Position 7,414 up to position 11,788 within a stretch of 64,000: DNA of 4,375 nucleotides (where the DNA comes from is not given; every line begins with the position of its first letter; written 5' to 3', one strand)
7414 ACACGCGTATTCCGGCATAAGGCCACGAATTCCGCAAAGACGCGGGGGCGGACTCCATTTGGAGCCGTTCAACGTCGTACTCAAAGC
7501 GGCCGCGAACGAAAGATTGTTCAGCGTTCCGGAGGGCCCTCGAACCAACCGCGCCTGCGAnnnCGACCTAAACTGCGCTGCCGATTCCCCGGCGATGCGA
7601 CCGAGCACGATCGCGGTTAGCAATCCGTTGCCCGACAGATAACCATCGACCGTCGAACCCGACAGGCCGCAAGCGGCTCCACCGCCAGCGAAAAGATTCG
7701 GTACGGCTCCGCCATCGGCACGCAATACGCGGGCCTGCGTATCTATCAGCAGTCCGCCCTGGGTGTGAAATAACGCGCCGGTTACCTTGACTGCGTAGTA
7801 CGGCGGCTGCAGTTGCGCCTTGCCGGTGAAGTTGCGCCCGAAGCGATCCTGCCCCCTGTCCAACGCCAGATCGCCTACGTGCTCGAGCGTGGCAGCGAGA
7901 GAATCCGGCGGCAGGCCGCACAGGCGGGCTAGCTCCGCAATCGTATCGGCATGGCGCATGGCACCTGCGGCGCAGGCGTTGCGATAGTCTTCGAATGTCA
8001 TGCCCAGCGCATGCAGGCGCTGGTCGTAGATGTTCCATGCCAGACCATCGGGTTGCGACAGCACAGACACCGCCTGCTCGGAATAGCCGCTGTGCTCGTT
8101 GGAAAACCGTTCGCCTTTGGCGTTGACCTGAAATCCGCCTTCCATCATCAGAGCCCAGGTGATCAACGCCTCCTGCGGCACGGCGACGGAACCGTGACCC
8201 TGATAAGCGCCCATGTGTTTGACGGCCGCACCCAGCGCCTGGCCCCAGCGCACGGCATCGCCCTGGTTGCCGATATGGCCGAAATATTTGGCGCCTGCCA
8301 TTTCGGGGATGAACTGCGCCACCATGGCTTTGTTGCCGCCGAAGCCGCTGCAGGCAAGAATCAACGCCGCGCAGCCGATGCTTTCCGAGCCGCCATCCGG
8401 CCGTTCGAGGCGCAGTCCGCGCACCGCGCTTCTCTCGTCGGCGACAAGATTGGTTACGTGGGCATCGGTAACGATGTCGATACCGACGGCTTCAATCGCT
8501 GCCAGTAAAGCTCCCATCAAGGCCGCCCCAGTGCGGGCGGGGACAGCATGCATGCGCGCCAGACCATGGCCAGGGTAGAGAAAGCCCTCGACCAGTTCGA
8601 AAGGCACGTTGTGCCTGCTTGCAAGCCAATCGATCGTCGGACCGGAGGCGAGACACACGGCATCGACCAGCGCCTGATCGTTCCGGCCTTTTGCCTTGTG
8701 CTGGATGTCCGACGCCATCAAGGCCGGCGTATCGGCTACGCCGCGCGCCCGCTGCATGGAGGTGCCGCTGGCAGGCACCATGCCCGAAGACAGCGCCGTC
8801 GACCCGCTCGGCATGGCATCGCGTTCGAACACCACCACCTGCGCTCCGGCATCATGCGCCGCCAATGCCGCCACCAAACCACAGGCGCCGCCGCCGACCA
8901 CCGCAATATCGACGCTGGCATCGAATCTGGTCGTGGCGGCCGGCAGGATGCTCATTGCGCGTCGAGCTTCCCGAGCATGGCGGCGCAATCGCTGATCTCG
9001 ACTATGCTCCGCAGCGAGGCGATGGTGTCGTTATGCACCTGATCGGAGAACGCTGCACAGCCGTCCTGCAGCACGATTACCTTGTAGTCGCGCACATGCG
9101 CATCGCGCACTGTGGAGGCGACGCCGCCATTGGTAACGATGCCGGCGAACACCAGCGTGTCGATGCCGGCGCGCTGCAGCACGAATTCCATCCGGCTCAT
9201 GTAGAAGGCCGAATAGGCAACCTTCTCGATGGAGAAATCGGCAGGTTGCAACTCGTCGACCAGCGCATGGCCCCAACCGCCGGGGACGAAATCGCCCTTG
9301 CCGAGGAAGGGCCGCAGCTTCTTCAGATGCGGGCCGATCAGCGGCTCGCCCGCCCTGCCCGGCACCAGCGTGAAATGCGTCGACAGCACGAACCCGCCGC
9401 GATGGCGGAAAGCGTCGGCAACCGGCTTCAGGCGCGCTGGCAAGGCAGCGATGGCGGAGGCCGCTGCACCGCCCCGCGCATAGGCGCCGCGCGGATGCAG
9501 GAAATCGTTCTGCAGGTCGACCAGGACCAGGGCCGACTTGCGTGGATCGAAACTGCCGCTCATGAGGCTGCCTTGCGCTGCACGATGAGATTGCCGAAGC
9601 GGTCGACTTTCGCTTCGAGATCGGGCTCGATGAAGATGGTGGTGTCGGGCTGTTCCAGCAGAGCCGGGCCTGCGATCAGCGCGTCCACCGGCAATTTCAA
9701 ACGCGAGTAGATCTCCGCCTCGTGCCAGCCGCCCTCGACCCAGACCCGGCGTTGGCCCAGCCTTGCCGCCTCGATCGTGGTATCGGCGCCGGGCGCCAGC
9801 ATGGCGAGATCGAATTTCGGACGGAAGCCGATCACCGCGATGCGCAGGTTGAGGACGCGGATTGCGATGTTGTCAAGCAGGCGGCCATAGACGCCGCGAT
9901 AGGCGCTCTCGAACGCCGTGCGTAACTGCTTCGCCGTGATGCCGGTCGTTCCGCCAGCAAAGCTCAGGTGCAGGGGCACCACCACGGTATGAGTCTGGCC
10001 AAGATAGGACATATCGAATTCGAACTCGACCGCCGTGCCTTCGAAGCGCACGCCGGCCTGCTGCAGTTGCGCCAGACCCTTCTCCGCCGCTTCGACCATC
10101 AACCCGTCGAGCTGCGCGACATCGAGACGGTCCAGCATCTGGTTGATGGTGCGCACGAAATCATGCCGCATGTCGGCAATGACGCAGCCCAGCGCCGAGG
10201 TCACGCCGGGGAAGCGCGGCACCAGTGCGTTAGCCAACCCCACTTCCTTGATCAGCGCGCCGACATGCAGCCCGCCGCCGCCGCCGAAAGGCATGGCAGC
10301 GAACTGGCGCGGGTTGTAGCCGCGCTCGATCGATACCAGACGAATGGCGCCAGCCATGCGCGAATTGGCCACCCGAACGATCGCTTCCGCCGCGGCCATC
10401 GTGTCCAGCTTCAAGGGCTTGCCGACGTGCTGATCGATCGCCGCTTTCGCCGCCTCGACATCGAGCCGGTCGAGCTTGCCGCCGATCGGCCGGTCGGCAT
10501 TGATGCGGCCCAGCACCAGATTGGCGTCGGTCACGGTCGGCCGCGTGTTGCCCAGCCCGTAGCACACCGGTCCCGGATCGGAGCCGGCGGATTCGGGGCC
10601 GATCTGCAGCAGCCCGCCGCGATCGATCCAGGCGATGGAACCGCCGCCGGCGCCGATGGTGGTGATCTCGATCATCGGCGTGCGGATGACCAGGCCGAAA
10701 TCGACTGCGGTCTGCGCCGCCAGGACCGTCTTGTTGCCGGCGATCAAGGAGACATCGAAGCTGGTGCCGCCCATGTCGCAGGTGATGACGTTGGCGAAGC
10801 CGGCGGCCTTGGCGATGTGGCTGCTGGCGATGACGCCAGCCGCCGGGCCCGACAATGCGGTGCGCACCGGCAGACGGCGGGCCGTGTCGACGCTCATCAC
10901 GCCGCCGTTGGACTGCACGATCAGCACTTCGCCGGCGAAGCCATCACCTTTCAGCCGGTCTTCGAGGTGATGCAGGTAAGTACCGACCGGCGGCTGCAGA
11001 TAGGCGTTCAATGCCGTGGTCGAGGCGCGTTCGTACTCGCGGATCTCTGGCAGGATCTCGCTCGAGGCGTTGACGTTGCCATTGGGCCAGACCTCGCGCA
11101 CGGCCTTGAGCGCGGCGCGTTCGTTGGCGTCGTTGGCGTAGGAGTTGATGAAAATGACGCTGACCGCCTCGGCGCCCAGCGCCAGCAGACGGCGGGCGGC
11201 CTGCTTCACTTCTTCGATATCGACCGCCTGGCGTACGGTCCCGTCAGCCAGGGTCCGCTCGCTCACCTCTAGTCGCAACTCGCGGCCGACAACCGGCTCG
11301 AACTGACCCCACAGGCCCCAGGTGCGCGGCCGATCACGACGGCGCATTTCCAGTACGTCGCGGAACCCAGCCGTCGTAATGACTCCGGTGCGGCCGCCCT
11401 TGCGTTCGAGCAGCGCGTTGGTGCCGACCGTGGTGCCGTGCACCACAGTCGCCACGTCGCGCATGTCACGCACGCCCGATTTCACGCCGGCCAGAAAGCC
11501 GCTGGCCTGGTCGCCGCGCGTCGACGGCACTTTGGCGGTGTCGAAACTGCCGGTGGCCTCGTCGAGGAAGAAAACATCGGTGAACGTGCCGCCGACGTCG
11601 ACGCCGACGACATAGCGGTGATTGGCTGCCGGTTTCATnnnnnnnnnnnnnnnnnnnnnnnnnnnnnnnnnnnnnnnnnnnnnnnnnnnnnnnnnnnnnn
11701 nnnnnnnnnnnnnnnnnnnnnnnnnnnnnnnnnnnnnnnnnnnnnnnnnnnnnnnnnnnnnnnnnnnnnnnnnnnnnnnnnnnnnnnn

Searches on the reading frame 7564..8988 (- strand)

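Call 74: search_protein_families(library=pfam, proteins=[window:7564-8988:-], max_evalue=0.00001)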
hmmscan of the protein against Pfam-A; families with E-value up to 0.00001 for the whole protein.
window:7564-8988:- (475 aa): 6 families
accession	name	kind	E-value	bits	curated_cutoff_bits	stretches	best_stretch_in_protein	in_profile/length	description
PF00890.30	FAD_binding_2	-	6.6e-53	180.8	20.4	1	27-444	1-404/414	FAD binding domain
PF01266.30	DAO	-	6.3e-10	39.5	27.9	1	27-216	1-205/353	FAD dependent oxidoreductase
PF03486.20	HI0933_like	-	1.4e-07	31.7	50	0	27-59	2-34/244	HI0933-like protein Rossmann domain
PF07992.20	Pyr_redox_2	-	3.5e-07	30.4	26.1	0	27-77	2-53/291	Pyridine nucleotide-disulphide oxidoreductase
PF13450.12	NAD_binding_8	-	3.7e-06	27.6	21.9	0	30-64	1-35/68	NAD(P)-binding Rossmann-like domain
PF00070.33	Pyr_redox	-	4.5e-06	27.5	22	0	28-60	2-34/82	Pyridine nucleotide-disulphide oxidoreductase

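Call 76: search_protein_families(library=ncbifam, proteins=[window:7564-8988:-], max_evalue=1e-10)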
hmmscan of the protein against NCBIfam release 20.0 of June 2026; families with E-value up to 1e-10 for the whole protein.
window:7564-8988:- (475 aa): 28 families (the best 25 are shown)
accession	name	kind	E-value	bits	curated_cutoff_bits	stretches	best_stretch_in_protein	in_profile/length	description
TIGR01813.1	flavo_cyto_c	subfamily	1.9e-74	251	285.45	1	27-468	1-444/444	flavocytochrome c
NF005064.0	PRK06481.1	equivalog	6.2e-62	209.9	542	1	23-473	59-502/506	flavocytochrome c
NF005510.0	PRK07121.1-3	subfamily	5.1e-54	183.8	481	2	152-472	177-488/492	FAD-binding protein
NF005511.0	PRK07121.1-4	equivalog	1e-52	179.4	466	2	208-472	270-541/553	FAD-binding protein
NF006130.0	PRK08274.1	equivalog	8e-47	160.1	369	1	24-473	4-461/467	FAD-dependent tricarballylate dehydrogenase TcuA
NF009478.0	PRK12844.1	equivalog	1.9e-45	155.3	789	2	152-473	207-551/559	3-ketosteroid-delta-1-dehydrogenase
NF005882.1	PRK07843.1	equivalog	7.5e-42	143.5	788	1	152-467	199-544/547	3-oxosteroid 1-dehydrogenase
NF009473.0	PRK12835.1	subfamily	5.8e-41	140.6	837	3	151-310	209-371/585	FAD-binding protein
NF005512.0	PRK07121.1-5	subfamily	1.9e-39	135.5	812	2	152-472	179-488/489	FAD-binding protein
NF005508.0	PRK07121.1-1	equivalog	4.6e-39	134.3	537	2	145-472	162-492/497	FAD-binding protein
NF053717.1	VnlPnlRedVprA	equivalog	7.8e-38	130.5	600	2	25-300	6-286/481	vinyl phenol reductase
NF004789.0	PRK06134.1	subfamily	1e-37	130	747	2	152-472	214-569/581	FAD-dependent oxidoreductase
TIGR02485.1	CobZ_N-term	equivalog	4e-34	118.1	372.55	1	25-473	1-434/437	FAD-dependent tricarballylate dehydrogenase TcuA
NF009476.0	PRK12839.1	equivalog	1.9e-33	115.5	940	1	153-472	212-566/572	FAD-dependent oxidoreductase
NF053677.1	Desat2ChcC2Cyan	equivalog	1.5e-32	112.7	900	1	149-472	197-553/558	4-oxocyclohex-2-ene-1-carboxylate 5-dehydrogenase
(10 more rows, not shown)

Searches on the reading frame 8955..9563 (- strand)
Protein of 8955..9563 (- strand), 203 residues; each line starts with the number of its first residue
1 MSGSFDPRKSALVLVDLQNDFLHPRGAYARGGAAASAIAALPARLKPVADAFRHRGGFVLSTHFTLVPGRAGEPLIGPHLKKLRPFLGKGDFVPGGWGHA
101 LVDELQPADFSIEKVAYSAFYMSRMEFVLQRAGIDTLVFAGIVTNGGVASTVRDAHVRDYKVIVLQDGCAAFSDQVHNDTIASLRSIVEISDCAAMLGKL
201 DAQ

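Call 74: search_protein_families(library=pfam, proteins=[window:8955-9563:-], max_evalue=0.00001)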
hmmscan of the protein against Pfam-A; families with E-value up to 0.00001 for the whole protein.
window:8955-9563:- (203 aa): 1 family
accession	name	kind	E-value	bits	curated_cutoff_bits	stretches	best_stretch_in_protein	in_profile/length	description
PF00857.26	Isochorismatase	-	1.7e-36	126.4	27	1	10-189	1-169/175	Isochorismatase domain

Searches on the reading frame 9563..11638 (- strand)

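Call 76: search_protein_families(library=ncbifam, proteins=[window:9563-11638:-], max_evalue=1e-10)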
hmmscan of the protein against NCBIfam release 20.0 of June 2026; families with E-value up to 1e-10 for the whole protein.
window:9563-11638:- (692 aa): 3 families
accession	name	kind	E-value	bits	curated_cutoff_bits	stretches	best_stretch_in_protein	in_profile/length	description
NF050156.1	CapLactmsAlpCapA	equivalog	5.8e-157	523.9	1000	1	9-687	1-686/689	caprolactamase subunit alpha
NF042975.2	AcphenoCarb_ApcC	equivalog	2.5e-89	300.4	1500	1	11-687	11-710/733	acetophenone carboxylase subunit gamma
NF042960.1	AcphenoCarb_ApcA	equivalog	2.5e-56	191.3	1250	1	9-688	2-657/658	acetophenone carboxylase subunit alpha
